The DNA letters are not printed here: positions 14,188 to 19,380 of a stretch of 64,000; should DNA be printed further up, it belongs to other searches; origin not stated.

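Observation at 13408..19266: SiaABC-type partner-switching module hard-wired to a giant kinase/AAA/GAF protein, with no diguanylate cyclase output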

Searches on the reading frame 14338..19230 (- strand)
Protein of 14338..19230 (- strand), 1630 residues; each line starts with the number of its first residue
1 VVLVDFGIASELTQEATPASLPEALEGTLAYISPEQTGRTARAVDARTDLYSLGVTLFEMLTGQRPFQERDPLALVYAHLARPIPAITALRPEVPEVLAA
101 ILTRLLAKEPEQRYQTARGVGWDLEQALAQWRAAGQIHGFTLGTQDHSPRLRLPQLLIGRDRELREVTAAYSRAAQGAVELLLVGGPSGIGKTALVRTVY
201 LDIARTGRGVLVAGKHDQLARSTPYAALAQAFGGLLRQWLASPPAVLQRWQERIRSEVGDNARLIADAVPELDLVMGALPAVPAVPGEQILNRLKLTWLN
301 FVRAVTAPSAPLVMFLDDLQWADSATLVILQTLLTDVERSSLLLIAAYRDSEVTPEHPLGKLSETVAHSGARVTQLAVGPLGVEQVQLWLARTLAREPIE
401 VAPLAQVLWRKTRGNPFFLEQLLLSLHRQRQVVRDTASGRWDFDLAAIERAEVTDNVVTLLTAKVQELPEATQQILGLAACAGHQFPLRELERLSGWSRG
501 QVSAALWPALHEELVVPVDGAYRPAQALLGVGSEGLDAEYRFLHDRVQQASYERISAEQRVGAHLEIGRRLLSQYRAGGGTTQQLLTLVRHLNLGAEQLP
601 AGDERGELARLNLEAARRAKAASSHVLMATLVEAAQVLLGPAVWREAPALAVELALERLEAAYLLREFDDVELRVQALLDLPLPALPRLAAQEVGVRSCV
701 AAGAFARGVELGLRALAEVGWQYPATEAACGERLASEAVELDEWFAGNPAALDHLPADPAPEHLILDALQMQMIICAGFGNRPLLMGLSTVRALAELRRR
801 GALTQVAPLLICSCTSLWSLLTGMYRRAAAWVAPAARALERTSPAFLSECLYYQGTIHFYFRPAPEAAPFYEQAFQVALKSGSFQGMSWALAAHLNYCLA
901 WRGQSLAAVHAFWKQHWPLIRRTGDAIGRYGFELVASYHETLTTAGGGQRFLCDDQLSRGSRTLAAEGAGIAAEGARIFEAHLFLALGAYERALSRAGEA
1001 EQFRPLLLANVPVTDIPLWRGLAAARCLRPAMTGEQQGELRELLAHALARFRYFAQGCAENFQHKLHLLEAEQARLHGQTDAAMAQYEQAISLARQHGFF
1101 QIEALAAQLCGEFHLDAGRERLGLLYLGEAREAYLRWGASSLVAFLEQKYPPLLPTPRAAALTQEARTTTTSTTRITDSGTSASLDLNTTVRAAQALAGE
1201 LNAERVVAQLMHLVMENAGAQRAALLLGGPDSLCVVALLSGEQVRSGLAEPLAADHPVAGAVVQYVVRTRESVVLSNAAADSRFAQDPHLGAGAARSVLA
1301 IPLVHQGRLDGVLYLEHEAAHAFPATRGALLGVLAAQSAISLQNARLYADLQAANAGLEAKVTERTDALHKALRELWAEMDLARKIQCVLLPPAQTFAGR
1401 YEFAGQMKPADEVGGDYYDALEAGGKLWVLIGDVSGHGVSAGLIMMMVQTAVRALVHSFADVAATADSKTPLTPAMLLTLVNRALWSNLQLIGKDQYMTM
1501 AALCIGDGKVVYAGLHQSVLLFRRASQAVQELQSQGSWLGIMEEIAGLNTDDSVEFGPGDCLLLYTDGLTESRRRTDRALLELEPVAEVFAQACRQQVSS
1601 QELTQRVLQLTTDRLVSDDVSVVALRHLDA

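Call 9: search_protein_families(library=pfam, proteins=[window:14338-19230:-], max_evalue=0.01)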
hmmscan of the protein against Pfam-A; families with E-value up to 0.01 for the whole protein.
window:14338-19230:- (1630 aa): 7 families
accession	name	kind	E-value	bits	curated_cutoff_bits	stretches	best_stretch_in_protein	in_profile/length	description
PF13191.12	AAA_16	-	3.9e-36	125.5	32.6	1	157-345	2-167/167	AAA ATPase domain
PF07228.17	SpoIIE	-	6.1e-30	105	25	1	1424-1627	2-191/192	Stage II sporulation protein E (SpoIIE)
PF00069.31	Pkinase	-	2.2e-13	50.6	31.7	1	3-116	139-254/263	Protein kinase domain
PF01590.32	GAF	-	1.5e-12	48.6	22.4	1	1203-1342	2-133/133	GAF domain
PF13185.12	GAF_2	-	6e-11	43.1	28.6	1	1204-1342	5-135/136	GAF domain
PF13492.12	GAF_3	-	3.2e-06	28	27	1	1204-1344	3-129/129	GAF domain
PF07714.23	PK_Tyr_Ser-Thr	-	1.4e-05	25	23.1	1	4-114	144-249/258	Protein tyrosine and serine/threonine kinase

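Call 10: search_protein_families(library=ncbifam, proteins=[window:14338-19230:-], max_evalue=0.01)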
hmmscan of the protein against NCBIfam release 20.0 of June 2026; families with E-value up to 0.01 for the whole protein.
window:14338-19230:- (1630 aa): 9 families
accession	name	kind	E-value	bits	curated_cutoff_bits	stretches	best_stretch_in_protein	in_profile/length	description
NF033483.0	PknB_PASTA_kin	equivalog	4.4e-31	108.5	450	1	4-133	149-274/563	Stk1 family PASTA domain-containing Ser/Thr kinase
TIGR03903.1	TOMM_kin_cyc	equivalog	4.3e-22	77.8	705.75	2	157-601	483-890/1267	TOMM system kinase/cyclase fusion protein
NF052427.1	StpK7MSMEG_1200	equivalog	3.4e-16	58.9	900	1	3-130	149-271/601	serine/threonine protein kinase StpK7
NF047741.1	antiphage_MADS6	equivalog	1.6e-14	53.4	460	1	2-134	339-467/612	methylation-associated defense system protein kinase MAD6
NF009651.0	PRK13184.1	equivalog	1.3e-11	43.2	839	1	25-128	191-291/932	serine/threonine-protein kinase PknD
NF038263.1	prot_phos_SiaA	equivalog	3.4e-11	42.4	700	1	1351-1573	379-601/658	biofilm regulation protein phosphatase SiaA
NF045505.1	RR_RssB_Pseudo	equivalog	1.5e-07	30.8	700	1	1343-1624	119-388/394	two-component system response regulator RssB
TIGR01817.1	nifA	equivalog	1.5e-06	27.3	528.85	1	1187-1348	4-162/534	nif-specific transcriptional activator NifA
NF008283.0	PRK11061.1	equivalog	0.00017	20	583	1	1261-1354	73-166/748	phosphoenolpyruvate--protein phosphotransferase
